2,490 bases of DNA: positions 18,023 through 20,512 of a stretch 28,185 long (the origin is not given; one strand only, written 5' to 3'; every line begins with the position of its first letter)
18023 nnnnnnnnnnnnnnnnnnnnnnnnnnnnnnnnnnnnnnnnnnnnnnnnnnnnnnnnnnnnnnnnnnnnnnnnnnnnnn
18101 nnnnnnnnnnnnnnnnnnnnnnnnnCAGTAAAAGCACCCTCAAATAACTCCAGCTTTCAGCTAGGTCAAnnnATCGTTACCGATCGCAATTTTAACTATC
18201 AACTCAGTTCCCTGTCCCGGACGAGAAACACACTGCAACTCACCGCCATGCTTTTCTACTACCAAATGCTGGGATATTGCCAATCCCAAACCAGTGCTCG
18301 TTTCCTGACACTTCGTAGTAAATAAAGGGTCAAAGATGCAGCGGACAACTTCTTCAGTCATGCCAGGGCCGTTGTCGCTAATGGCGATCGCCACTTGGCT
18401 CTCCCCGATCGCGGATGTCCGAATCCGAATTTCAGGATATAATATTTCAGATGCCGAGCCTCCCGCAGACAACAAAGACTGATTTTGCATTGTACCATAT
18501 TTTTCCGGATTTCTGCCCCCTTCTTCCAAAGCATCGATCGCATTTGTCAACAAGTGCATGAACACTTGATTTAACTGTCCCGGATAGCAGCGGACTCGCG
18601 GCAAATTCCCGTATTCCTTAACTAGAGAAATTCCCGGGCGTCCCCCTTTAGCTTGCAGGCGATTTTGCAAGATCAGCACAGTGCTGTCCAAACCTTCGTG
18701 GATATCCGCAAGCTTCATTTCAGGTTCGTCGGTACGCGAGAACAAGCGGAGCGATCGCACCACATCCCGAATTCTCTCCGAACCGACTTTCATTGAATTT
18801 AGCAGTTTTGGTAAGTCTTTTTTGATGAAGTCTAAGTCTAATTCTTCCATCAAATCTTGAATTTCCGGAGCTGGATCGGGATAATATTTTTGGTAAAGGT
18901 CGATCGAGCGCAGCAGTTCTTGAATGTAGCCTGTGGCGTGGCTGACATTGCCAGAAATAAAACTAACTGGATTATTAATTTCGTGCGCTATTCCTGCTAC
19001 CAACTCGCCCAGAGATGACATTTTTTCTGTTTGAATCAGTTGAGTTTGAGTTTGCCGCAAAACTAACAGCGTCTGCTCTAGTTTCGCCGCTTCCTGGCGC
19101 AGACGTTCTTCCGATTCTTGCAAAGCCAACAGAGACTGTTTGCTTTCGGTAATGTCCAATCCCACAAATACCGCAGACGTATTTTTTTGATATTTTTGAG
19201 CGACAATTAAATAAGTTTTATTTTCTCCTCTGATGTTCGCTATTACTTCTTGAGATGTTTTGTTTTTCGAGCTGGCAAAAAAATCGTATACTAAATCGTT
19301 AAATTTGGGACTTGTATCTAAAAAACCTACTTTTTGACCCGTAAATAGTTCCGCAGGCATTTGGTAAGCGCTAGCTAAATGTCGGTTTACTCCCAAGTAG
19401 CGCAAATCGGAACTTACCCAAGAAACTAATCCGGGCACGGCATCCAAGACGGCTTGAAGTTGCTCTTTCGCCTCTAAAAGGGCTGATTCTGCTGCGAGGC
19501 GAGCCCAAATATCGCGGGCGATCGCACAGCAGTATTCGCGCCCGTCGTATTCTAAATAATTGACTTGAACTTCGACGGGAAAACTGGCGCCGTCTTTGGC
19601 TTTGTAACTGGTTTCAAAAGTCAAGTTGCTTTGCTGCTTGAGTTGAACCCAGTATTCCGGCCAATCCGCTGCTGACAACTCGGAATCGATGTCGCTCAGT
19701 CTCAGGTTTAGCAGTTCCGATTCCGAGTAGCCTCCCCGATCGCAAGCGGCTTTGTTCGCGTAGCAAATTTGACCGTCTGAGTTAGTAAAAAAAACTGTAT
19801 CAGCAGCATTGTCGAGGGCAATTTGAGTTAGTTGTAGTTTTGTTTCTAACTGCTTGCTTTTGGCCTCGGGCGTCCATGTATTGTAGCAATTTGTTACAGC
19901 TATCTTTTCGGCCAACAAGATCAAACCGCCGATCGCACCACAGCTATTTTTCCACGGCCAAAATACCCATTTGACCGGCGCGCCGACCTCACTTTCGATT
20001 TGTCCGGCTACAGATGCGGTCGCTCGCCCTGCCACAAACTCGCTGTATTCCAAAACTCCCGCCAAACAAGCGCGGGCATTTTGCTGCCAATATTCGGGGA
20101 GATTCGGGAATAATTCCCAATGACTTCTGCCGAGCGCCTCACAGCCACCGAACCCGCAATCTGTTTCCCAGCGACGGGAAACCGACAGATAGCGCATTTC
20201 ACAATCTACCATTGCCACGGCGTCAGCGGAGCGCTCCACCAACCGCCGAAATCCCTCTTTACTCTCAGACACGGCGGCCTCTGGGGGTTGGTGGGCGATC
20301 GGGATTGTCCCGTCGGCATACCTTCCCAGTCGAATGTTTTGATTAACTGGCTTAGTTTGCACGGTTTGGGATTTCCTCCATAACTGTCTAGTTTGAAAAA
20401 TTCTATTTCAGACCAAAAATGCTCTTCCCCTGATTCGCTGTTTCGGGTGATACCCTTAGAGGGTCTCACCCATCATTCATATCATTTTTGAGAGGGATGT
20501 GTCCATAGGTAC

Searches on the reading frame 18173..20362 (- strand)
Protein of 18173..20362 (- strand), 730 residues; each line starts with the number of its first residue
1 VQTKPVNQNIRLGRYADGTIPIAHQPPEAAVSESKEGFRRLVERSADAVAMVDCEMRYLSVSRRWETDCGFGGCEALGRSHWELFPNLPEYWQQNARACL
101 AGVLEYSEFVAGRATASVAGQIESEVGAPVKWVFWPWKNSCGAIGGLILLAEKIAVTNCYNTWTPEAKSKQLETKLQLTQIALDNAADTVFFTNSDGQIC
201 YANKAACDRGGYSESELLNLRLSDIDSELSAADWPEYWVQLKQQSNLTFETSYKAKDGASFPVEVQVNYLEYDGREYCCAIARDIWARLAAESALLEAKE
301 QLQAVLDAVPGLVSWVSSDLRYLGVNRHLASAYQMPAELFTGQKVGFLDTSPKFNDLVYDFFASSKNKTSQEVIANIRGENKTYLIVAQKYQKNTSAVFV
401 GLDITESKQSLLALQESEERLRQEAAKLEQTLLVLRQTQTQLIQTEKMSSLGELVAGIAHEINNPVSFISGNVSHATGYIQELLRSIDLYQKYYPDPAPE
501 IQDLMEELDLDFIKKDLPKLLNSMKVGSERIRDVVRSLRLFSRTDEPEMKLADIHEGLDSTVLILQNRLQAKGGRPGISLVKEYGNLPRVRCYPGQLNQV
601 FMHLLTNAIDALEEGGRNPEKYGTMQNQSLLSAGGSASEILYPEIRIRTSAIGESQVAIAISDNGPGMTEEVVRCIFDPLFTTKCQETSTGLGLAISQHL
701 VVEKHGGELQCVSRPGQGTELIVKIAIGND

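Call 75: search_protein_families(library=pfam, proteins=[window:18173-20362:-], max_evalue=0.001)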
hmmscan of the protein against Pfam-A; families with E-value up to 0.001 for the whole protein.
window:18173-20362:- (730 aa): 6 families
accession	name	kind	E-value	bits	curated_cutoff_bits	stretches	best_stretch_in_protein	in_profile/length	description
PF02518.31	HATPase_c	-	4.9e-20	72.5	26.4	1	596-725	5-107/111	Histidine kinase-, DNA gyrase B-, and HSP90-like ATPase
PF08448.16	PAS_4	-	7.2e-16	58.8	23.1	1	183-287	1-107/110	PAS fold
PF13426.13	PAS_9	-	3.3e-14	53.5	27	1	188-285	2-101/103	PAS domain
PF00989.32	PAS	-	4.5e-11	43.2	22.6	1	182-285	6-113/113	PAS fold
PF13188.13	PAS_8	-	7.2e-09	35.7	21.8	0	182-227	6-52/65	PAS domain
PF00512.31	HisKA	-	1.5e-06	28.6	26.9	1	451-474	2-25/66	His Kinase A (phospho-acceptor) domain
